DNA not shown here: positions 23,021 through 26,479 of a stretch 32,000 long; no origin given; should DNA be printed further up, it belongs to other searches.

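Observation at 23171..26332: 1053-aa membrane protein fusing cNMP-binding, rhodanese, a giant coiled coil and a periplasmic FGE-sulfatase domain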

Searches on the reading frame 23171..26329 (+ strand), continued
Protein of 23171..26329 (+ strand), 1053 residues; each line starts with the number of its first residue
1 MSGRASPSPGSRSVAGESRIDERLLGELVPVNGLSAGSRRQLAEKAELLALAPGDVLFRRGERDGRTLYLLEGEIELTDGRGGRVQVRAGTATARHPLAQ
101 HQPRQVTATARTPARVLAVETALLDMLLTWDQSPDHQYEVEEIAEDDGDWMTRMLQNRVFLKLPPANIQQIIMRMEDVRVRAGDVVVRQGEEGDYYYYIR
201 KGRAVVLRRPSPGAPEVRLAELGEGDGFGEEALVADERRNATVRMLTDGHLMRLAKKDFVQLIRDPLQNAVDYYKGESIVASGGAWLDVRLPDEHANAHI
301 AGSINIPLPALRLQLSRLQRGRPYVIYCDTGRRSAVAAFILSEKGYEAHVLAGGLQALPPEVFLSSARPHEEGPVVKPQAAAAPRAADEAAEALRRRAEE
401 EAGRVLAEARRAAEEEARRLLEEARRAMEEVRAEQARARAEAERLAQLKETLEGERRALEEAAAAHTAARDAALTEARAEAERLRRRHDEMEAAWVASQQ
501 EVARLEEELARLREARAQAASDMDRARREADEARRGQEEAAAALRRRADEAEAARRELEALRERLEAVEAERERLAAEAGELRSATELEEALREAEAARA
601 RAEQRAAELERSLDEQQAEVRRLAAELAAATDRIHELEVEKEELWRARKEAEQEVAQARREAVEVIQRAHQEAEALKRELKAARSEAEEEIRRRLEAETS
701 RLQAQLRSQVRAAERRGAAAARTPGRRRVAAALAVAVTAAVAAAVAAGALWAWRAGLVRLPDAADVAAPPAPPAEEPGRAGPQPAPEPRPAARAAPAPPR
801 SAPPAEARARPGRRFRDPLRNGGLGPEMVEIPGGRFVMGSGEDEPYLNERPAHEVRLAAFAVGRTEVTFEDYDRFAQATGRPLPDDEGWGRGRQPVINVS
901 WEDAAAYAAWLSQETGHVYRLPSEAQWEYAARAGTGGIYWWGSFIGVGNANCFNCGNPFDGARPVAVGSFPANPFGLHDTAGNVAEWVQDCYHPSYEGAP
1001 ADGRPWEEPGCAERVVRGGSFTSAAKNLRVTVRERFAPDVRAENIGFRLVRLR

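Call 11: find_homologous_proteins(query=window:23171-26329:+, max_evalue=1e-10)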
Query window:23171-26329:+ (1053 aa): 316 proteins with E <= 1e-10 among 8000 candidates; the best 120 are listed.
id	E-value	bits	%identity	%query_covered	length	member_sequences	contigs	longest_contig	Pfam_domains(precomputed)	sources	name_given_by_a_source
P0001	0.0e+0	2208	100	99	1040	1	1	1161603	PF00581.26,PF03781.23,PF00027.36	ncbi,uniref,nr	ncbi:SUMF1/EgtB/PvdO family nonheme iron enzyme [Inmirania thermothiophila]|uniref:Formylglycine-gen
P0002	7.8e-267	906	46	65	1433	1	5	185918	PF00581.26,PF03781.23,PF00027.36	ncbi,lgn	ncbi:MAG: hypothetical protein Kow006_13020 [Gammaproteobacteria bacterium]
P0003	4.0e-262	891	43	66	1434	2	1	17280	PF00581.26,PF03781.23,PF19220.7,PF00027.36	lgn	-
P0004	2.7e-259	881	50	53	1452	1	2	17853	PF00581.26,PF03781.23,PF00027.36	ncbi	-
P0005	9.7e-258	876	42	66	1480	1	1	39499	PF00581.26,PF03781.23,PF00027.36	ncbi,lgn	-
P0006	1.4e-252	859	43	66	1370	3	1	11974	PF00581.26,PF03781.23,PF00027.36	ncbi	-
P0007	6.0e-227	774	42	65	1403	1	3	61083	PF00581.26,PF03781.23,PF00027.36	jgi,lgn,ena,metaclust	metaclust:\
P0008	2.3e-217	743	44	42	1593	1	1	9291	PF00581.26,PF03781.23,PF00027.36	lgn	-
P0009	7.8e-215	734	39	63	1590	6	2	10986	PF00581.26,PF03781.23,PF00027.36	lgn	-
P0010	1.4e-214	733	41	63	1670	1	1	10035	PF00581.26,PF03781.23,PF00027.36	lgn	-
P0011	1.9e-214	733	40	61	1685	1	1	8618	PF00581.26,PF03781.23,PF00027.36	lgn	-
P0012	6.4e-214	731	45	46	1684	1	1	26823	PF00581.26,PF03781.23,PF00027.36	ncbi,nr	ncbi:MAG: SUMF1/EgtB/PvdO family nonheme iron enzyme [Gammaproteobacteria bacterium]|nr:SUMF1/EgtB/P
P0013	2.9e-213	729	45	47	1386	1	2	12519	PF00581.26,PF03781.23,PF00027.36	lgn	-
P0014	2.7e-211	723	53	33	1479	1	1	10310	PF00581.26,PF03781.23,PF00027.36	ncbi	ncbi:MAG: SUMF1/EgtB/PvdO family nonheme iron enzyme [Gammaproteobacteria bacterium]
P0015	6.7e-211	721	40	65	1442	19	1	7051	PF00581.26,PF03781.23,PF00027.36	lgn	-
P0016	1.2e-210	720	42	59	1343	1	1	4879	PF00581.26,PF03781.23,PF00027.36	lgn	-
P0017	2.4e-209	716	42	53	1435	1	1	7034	PF00581.26,PF03781.23,PF00027.36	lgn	-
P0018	1.4e-208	714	39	62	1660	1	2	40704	PF00581.26,PF03781.23,PF00027.36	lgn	-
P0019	4.5e-208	712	40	64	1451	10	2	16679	PF00581.26,PF03781.23,PF00027.36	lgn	-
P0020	1.2e-207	710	53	33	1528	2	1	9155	PF00581.26,PF03781.23,PF00027.36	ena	-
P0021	1.4e-206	707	53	33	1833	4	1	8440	PF00581.26,PF03781.23,PF00027.36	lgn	-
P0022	2.9e-206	706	38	63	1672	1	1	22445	PF00581.26,PF03781.23,PF00027.36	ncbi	-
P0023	1.0e-205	704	52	33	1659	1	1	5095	PF00581.26,PF03781.23,PF00027.36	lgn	-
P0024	2.7e-205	703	41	55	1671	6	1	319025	PF00581.26,PF03781.23,PF00027.36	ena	-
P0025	3.5e-205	702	44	52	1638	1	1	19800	PF00581.26,PF03781.23,PF00027.36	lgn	-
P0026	9.0e-204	698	40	59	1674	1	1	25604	PF00581.26,PF03781.23,PF00027.36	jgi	jgi:formylglycine-generating enzyme required for sulfatase activity/CRP-like cAMP-binding protein/rh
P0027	1.4e-203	697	38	68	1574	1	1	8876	PF00581.26,PF03781.23,PF00027.36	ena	-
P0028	4.8e-203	695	41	63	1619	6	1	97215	PF13851.12,PF00581.26,PF03781.23,PF00027.36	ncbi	-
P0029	6.4e-203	695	40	56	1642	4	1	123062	PF00581.26,PF03781.23,PF00027.36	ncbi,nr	ncbi:MAG: SUMF1/EgtB/PvdO family nonheme iron enzyme [Gammaproteobacteria bacterium]|nr:SUMF1/EgtB/P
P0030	7.3e-203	695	51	34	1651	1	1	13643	PF00581.26,PF03781.23,PF00027.36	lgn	-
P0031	8.1e-203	694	37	67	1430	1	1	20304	PF00581.26,PF03781.23,PF00027.36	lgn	-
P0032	1.3e-202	694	40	61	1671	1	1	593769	PF00581.26,PF03781.23,PF00027.36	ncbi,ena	-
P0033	2.5e-202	693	54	31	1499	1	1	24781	PF00581.26,PF03781.23,PF00027.36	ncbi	ncbi:MAG: SUMF1/EgtB/PvdO family nonheme iron enzyme [Gammaproteobacteria bacterium]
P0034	2.6e-202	693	41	58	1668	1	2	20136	PF00581.26,PF03781.23,PF00027.36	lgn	-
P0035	2.1e-201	690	37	66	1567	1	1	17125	PF00581.26,PF03781.23,PF00027.36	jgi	jgi:formylglycine-generating enzyme required for sulfatase activity/CRP-like cAMP-binding protein/ch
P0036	1.7e-199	684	38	67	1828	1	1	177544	PF00581.26,PF03781.23,PF00027.36,PF24161.2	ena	-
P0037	1.4e-198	680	38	65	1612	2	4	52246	PF00581.26,PF03781.23,PF00027.36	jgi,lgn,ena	-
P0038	1.6e-198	680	38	64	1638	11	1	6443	PF00581.26,PF03781.23,PF00027.36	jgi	jgi:formylglycine-generating enzyme required for sulfatase activity/chromosome segregation ATPase/CR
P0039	2.8e-198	679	40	67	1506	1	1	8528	PF00581.26,PF03781.23,PF00027.36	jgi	jgi:formylglycine-generating enzyme required for sulfatase activity/rhodanese-related sulfurtransfer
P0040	3.0e-198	679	36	67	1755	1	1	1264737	PF00581.26,PF03781.23,PF00027.36,PF24161.2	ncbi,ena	-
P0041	1.0e-196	674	39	65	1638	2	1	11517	PF00581.26,PF03781.23,PF00027.36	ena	-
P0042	1.2e-193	664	48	33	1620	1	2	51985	PF13851.12,PF00581.26,PF03781.23,PF23649.2,PF00027.36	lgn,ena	-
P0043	6.3e-192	658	41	60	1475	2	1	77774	PF00581.26,PF03781.23,PF00027.36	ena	-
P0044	8.7e-192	658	37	65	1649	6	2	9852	PF00581.26,PF03781.23,PF00027.36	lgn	-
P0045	1.6e-191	657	39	63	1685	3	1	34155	PF00581.26,PF03781.23,PF00027.36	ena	-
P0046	3.8e-191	656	37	67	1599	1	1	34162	PF00581.26,PF03781.23,PF00027.36,PF24161.2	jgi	-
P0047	5.8e-191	655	38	58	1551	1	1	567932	PF00581.26,PF03781.23,PF00027.36,PF24161.2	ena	-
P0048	1.8e-190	654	39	66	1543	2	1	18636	PF00581.26,PF03781.23,PF00027.36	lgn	-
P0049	2.6e-190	653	39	64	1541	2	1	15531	PF00581.26,PF03781.23,PF00027.36,PF24161.2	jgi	-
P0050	4.6e-190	652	38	66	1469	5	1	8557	PF00581.26,PF03781.23,PF00027.36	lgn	-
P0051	1.5e-189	651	38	58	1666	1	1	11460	PF00581.26,PF03781.23,PF00027.36,PF24161.2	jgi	jgi:formylglycine-generating enzyme required for sulfatase activity/chromosome segregation ATPase/CR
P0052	2.3e-189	650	37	66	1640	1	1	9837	PF00581.26,PF03781.23,PF23649.2,PF00027.36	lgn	-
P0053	3.6e-189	649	38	56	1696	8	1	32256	PF00581.26,PF03781.23,PF00027.36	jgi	jgi:formylglycine-generating enzyme required for sulfatase activity/CRP-like cAMP-binding protein/rh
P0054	5.2e-189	649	35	69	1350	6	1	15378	PF00581.26,PF03781.23,PF00027.36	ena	-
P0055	6.2e-189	649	38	63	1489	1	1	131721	PF00581.26,PF28175.1,PF03781.23,PF00027.36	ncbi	-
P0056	5.3e-188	645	42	49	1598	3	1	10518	PF00581.26,PF03781.23,PF00027.36,PF24161.2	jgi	jgi:formylglycine-generating enzyme required for sulfatase activity/CRP-like cAMP-binding protein/ch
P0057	1.2e-187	644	38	66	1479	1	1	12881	PF00581.26,PF03781.23,PF00027.36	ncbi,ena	-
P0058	5.3e-187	642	37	67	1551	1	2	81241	PF00581.26,PF03781.23,PF00027.36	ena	-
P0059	1.8e-185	637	40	64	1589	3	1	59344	PF00581.26,PF03781.23,PF00027.36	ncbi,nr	ncbi:MAG: SUMF1/EgtB/PvdO family nonheme iron enzyme [Gammaproteobacteria bacterium]|nr:SUMF1/EgtB/P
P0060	1.9e-185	637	37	66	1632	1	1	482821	PF00581.26,PF03781.23,PF19220.7,PF00027.36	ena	-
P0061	1.1e-184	634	41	53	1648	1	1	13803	PF00581.26,PF03781.23,PF00027.36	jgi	jgi:formylglycine-generating enzyme required for sulfatase activity/CRP-like cAMP-binding protein/ch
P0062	1.2e-184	634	38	64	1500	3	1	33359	PF00581.26,PF03781.23,PF00027.36,PF24161.2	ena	-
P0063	1.3e-184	634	37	64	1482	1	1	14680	PF00581.26,PF03781.23,PF00027.36,PF24161.2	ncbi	-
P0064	1.3e-184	634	37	59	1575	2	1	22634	PF00581.26,PF03781.23,PF00027.36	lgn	-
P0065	3.1e-183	630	38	61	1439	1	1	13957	PF00581.26,PF03781.23,PF00027.36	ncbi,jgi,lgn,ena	-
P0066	3.6e-183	629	40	98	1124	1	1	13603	PF00581.26,PF03781.23,PF00027.36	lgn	-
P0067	4.0e-183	629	50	32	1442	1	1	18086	PF00581.26,PF03781.23,PF00027.36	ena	-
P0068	4.4e-183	629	37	62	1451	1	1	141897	PF00581.26,PF03781.23,PF00027.36,PF24161.2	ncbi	-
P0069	6.5e-183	629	38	58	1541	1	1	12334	PF00581.26,PF03781.23,PF00027.36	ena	-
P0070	9.2e-183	628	39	64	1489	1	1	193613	PF00581.26,PF28175.1,PF03781.23,PF00027.36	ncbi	-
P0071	2.6e-182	627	55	27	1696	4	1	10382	PF00581.26,PF03781.23,PF00027.36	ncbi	-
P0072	3.0e-182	626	37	67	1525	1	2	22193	PF00581.26,PF03781.23,PF00027.36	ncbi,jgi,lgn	-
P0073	8.1e-182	625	39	61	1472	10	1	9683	PF00581.26,PF03781.23,PF00027.36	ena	-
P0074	1.4e-181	624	36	66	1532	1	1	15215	PF00581.26,PF03781.23,PF00027.36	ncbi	ncbi:MAG: SUMF1/EgtB/PvdO family nonheme iron enzyme [Gammaproteobacteria bacterium]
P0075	2.6e-181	623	40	57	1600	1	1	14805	PF00581.26,PF03781.23,PF00027.36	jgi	jgi:formylglycine-generating enzyme required for sulfatase activity/rhodanese-related sulfurtransfer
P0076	2.7e-181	623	46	35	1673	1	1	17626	PF00581.26,PF03781.23,PF00027.36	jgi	jgi:formylglycine-generating enzyme required for sulfatase activity/serine/threonine protein phospha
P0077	3.4e-181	623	37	64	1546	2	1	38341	PF00581.26,PF03781.23,PF00027.36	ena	-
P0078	7.6e-181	622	50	32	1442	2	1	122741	PF00581.26,PF03781.23,PF00027.36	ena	-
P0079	9.3e-181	621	37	58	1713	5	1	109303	PF00581.26,PF03781.23,PF00027.36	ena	-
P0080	1.2e-180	621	36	98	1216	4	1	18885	PF00581.26,PF03781.23,PF00027.36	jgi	jgi:formylglycine-generating enzyme required for sulfatase activity/CRP-like cAMP-binding protein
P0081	1.7e-180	621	38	61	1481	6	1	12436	PF00581.26,PF03781.23,PF00027.36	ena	-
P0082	4.5e-180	619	47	34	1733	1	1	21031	PF00581.26,PF03781.23,PF00027.36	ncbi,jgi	ncbi:MAG: SUMF1/EgtB/PvdO family nonheme iron enzyme [Gammaproteobacteria bacterium]|jgi:formylglyci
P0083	6.2e-180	619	50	32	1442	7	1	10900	PF00581.26,PF03781.23,PF00027.36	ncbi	ncbi:MAG: SUMF1/EgtB/PvdO family nonheme iron enzyme [Gammaproteobacteria bacterium]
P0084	1.3e-179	618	36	65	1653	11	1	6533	PF00581.26,PF03781.23,PF27605.1,PF00027.36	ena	-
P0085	1.4e-179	618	37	66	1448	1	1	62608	PF00581.26,PF03781.23,PF00027.36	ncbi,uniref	ncbi:Phage protein [hydrothermal vent metagenome]|uniref:Phage protein n=1 Tax=hydrothermal vent met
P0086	3.2e-179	616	37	64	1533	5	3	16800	PF00581.26,PF03781.23,PF00027.36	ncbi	-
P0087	4.0e-179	616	36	64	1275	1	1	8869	PF00581.26,PF03781.23,PF00027.36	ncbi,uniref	ncbi:Serine/threonine protein kinase PrkC, regulator of stationary phase [hydrothermal vent metageno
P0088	4.6e-179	616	49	33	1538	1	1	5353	PF00581.26,PF03781.23,PF15742.11,PF00027.36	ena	-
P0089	9.5e-179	615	54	27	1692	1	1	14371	PF00581.26,PF03781.23,PF00027.36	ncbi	-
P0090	9.8e-179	615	36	69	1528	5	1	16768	PF00581.26,PF03781.23,PF00027.36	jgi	jgi:formylglycine-generating enzyme required for sulfatase activity/CRP-like cAMP-binding protein/ch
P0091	1.6e-178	614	35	65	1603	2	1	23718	PF00581.26,PF03781.23,PF00027.36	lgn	-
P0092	1.8e-178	614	47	34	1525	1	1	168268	PF00581.26,PF03781.23,PF00027.36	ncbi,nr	ncbi:MAG: SUMF1/EgtB/PvdO family nonheme iron enzyme [Thiogranum sp.]|nr:SUMF1/EgtB/PvdO family nonh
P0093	2.0e-178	614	35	65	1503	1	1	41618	PF00581.26,PF03781.23,PF00027.36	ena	-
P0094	5.0e-178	612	35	62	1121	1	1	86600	PF00581.26,PF03781.23,PF00027.36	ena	-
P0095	1.7e-177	611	48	34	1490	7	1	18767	PF00581.26,PF03781.23,PF00261.26,PF00027.36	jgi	-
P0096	5.7e-177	609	37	65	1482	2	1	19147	PF00581.26,PF03781.23,PF00027.36,PF24161.2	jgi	jgi:formylglycine-generating enzyme required for sulfatase activity/CRP-like cAMP-binding protein/pr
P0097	7.7e-176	605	41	54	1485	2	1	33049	PF00581.26,PF03781.23,PF00027.36,PF24161.2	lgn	-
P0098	1.1e-175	605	38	63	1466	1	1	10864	PF00581.26,PF03781.23,PF00038.27,PF00027.36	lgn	-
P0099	1.2e-173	598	36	67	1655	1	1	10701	PF00581.26,PF03781.23,PF19220.7,PF00027.36,PF24161.2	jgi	-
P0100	3.3e-173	597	49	32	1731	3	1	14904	PF00581.26,PF03781.23,PF00027.36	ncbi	-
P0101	9.6e-173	595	37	65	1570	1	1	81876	PF00581.26,PF03781.23,PF00027.36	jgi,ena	-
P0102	1.3e-171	591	35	66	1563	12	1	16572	PF00581.26,PF03781.23,PF00027.36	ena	-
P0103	7.8e-171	589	46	32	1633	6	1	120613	PF00581.26,PF03781.23,PF00027.36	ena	-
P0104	9.4e-171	588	46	32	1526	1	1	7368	PF00581.26,PF03781.23,PF00027.36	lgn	-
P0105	1.2e-169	585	46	32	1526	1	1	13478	PF00581.26,PF03781.23,PF00027.36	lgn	-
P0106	1.5e-169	584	46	32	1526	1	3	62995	PF00581.26,PF03781.23,PF00027.36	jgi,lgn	jgi:formylglycine-generating enzyme required for sulfatase activity/CRP-like cAMP-binding protein/ch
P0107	6.0e-169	582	38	64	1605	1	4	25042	PF00581.26,PF03781.23,PF00027.36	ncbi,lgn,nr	ncbi:MAG: SUMF1/EgtB/PvdO family nonheme iron enzyme [Thiogranum sp.]|nr:SUMF1/EgtB/PvdO family nonh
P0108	8.3e-165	569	40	51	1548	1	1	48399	PF00581.26,PF03781.23,PF00027.36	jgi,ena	-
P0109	1.8e-157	544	41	59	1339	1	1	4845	PF00581.26,PF03781.23,PF00027.36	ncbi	-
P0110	4.8e-154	533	38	61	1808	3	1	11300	PF00581.26,PF03781.23,PF00027.36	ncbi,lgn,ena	-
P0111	5.7e-119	417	41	64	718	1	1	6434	PF08614.17,PF00581.26,PF00027.36,PF10473.15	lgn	-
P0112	1.5e-111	392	40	68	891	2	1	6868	PF00581.26,PF00027.36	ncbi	ncbi:MAG: cyclic nucleotide-binding domain-containing protein, partial [Gammaproteobacteria bacteriu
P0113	4.8e-111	391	47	45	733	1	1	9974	PF00581.26,PF00027.36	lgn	-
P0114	5.4e-107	377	55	32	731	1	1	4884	PF00581.26,PF00027.36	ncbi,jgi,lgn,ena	-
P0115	1.0e-101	360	38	60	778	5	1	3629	PF00581.26,PF00027.36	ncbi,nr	ncbi:MAG: cyclic nucleotide-binding domain-containing protein, partial [Xanthomonadaceae bacterium]|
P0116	4.8e-101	358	50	34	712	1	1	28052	PF00581.26,PF00027.36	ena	-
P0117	5.0e-101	358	39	66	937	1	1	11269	PF00581.26,PF00027.36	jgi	jgi:CRP-like cAMP-binding protein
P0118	9.4e-101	357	39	56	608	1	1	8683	PF00581.26,PF00027.36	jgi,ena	-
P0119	1.6e-100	356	39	56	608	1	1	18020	PF00581.26,PF00027.36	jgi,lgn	jgi:CRP-like cAMP-binding protein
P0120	1.0e-99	353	38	60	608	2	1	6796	PF00581.26,PF00027.36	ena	-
